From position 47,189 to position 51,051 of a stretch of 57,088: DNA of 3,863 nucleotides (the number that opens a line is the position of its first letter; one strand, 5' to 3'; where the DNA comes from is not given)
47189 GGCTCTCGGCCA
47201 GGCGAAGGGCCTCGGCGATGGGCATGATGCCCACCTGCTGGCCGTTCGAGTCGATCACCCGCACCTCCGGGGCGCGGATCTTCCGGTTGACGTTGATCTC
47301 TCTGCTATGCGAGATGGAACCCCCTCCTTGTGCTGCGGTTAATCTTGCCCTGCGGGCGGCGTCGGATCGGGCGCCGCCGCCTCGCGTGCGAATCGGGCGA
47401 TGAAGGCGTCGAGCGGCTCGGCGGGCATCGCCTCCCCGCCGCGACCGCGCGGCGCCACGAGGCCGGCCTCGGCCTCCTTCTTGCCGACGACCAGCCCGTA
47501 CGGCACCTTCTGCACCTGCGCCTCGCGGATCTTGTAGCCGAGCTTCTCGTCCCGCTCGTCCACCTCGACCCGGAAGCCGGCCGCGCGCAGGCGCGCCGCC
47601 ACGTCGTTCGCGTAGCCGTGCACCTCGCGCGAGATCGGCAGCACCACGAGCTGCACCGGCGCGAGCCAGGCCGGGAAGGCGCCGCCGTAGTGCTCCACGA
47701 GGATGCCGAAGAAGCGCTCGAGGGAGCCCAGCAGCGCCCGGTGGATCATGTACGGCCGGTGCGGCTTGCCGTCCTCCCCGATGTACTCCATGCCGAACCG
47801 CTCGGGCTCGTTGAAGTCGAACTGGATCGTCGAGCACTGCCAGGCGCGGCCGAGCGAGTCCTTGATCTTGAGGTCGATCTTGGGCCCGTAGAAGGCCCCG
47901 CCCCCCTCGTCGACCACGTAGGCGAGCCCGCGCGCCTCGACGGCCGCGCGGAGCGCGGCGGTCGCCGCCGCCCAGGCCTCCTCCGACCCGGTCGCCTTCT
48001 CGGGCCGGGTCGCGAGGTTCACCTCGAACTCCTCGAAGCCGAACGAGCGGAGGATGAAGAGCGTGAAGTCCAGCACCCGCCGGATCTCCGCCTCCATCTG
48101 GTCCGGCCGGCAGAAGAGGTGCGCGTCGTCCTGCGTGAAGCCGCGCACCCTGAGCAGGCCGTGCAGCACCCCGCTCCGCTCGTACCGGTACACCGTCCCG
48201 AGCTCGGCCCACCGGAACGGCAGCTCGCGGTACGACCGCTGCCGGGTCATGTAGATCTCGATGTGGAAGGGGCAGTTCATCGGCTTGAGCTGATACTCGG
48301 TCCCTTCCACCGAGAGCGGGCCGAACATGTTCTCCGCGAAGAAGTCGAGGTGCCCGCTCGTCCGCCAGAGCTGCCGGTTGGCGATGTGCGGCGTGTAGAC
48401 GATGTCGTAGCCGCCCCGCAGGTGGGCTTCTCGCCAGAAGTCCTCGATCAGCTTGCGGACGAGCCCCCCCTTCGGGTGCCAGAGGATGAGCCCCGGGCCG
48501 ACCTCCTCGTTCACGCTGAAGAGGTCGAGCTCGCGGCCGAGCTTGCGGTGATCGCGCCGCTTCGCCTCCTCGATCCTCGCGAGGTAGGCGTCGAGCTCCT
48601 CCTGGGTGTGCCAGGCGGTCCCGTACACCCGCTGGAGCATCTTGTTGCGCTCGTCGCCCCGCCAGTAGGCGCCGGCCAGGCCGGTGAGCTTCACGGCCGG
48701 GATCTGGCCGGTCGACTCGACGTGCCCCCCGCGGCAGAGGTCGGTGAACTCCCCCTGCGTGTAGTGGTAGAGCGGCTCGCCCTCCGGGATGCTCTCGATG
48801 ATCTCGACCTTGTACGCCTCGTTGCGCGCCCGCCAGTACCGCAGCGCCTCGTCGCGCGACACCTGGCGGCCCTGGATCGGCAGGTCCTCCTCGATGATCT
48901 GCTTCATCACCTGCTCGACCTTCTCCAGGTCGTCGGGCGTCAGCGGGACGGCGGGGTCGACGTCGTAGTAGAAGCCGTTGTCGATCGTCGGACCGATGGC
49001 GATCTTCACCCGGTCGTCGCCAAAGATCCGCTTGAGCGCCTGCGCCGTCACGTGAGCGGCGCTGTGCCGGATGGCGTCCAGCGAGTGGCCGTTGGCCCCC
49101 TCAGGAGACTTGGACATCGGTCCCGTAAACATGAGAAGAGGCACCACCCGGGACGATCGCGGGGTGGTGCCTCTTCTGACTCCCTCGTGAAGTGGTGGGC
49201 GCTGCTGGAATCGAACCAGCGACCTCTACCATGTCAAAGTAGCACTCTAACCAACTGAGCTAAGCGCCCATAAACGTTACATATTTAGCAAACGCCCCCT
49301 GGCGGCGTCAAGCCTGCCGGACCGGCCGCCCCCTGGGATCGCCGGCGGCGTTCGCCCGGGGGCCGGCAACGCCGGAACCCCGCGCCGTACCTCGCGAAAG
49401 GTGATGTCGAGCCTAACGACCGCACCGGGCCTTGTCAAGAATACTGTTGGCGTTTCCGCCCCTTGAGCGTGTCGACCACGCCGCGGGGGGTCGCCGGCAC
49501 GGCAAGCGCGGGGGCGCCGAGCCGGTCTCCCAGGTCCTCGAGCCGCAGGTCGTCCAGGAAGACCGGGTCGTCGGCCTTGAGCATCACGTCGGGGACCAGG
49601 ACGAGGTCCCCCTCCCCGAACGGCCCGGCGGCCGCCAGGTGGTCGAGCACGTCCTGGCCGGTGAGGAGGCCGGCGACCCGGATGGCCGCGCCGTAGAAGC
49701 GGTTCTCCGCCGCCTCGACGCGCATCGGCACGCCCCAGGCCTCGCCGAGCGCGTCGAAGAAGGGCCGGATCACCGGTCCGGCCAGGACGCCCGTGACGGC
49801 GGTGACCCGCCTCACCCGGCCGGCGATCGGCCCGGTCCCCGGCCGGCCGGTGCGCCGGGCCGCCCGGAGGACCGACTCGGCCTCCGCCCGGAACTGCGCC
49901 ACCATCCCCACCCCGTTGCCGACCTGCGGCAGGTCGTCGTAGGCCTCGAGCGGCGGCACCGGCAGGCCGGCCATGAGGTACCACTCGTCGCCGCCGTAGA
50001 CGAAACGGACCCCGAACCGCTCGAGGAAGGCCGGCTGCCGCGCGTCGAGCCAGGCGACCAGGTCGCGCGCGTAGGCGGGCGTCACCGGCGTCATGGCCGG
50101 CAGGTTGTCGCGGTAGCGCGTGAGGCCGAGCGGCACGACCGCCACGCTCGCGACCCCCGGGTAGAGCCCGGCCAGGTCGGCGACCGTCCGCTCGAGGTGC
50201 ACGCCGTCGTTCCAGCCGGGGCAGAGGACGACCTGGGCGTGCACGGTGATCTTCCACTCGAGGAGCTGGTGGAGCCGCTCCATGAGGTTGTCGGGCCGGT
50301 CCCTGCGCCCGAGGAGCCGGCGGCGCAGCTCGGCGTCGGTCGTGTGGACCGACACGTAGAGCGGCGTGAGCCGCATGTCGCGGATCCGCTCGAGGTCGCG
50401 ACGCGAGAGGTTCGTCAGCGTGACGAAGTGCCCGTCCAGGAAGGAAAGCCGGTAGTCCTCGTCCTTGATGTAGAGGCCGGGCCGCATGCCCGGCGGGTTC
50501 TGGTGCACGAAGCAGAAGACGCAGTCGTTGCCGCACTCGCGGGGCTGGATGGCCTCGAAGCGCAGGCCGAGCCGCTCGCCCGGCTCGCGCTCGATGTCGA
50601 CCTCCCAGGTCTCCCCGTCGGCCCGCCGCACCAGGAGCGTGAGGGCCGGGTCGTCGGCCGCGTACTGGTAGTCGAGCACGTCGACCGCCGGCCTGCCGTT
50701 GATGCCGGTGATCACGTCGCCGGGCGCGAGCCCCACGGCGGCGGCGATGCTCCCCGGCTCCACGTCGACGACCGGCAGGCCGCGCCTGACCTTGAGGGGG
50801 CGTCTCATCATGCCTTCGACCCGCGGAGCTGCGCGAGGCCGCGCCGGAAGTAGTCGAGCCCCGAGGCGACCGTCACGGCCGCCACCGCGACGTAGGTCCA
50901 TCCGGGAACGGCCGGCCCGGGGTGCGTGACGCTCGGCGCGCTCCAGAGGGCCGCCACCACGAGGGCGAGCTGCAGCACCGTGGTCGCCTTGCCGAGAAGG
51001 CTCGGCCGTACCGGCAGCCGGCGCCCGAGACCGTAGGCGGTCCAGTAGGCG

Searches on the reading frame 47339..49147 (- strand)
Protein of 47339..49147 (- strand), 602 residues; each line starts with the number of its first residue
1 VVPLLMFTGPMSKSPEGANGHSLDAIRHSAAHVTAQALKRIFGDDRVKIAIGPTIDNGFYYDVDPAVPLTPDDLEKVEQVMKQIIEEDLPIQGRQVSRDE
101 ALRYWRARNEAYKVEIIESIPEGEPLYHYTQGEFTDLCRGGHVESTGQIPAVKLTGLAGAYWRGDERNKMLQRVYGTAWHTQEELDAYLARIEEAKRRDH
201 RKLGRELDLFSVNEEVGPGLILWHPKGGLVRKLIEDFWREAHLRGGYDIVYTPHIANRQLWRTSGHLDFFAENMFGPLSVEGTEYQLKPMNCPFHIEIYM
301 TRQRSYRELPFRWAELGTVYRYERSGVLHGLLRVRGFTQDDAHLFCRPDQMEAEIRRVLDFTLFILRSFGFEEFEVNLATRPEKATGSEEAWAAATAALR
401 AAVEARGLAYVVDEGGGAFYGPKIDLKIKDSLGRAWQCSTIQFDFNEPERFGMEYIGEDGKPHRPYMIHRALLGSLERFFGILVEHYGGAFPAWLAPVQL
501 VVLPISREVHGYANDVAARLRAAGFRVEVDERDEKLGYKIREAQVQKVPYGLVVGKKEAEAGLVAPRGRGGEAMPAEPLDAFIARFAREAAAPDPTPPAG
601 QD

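Call 48: search_protein_families(library=pfam, proteins=[window:47339-49147:-], max_evalue=0.00001)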
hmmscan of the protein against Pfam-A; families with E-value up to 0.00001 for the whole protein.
window:47339-49147:- (602 aa): 3 families
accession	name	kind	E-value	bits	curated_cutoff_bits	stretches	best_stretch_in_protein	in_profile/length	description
PF00587.30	tRNA-synt_2b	-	2.1e-44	152.2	29.3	1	282-487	8-179/179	tRNA synthetase class II core domain (G, H, P, S and T)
PF03129.25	HGTP_anticodon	-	1.1e-20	74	21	1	499-570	1-75/94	Anticodon binding domain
PF07973.19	tRNA_SAD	-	9.5e-14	51.5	24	1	129-175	4-44/44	Threonyl and Alanyl tRNA synthetase second additional domain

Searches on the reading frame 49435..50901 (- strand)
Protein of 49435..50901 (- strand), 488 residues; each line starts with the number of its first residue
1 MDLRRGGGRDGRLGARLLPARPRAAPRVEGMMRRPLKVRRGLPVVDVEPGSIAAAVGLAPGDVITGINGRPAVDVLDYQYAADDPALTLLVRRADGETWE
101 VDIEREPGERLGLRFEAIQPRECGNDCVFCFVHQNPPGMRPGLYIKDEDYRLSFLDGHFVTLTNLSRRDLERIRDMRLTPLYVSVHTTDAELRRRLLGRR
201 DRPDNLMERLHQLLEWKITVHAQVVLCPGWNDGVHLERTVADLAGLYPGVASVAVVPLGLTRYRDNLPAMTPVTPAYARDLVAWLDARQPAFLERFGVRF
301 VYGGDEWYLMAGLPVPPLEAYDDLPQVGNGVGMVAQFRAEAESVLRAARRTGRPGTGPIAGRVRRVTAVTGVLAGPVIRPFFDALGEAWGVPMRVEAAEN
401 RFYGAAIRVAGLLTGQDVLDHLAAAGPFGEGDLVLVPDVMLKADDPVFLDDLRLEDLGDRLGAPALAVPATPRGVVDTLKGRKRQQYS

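Call 48: search_protein_families(library=pfam, proteins=[window:49435-50901:-], max_evalue=0.00001)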
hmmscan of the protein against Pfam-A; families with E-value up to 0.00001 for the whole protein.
window:49435-50901:- (488 aa): 4 families
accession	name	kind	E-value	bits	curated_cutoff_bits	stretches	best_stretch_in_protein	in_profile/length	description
PF19238.5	Radical_SAM_2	-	5e-57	192.3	26.7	1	106-253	2-151/151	Radical SAM-like domain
PF04459.17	DUF512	-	6.5e-56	189.2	25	1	256-466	1-198/202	Protein of unknown function (DUF512)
PF17820.7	PDZ_6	-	3.8e-10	39.8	27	1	44-93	2-54/54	PDZ domain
PF00595.29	PDZ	-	2.6e-06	28.2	23.2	0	40-75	25-60/81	PDZ domain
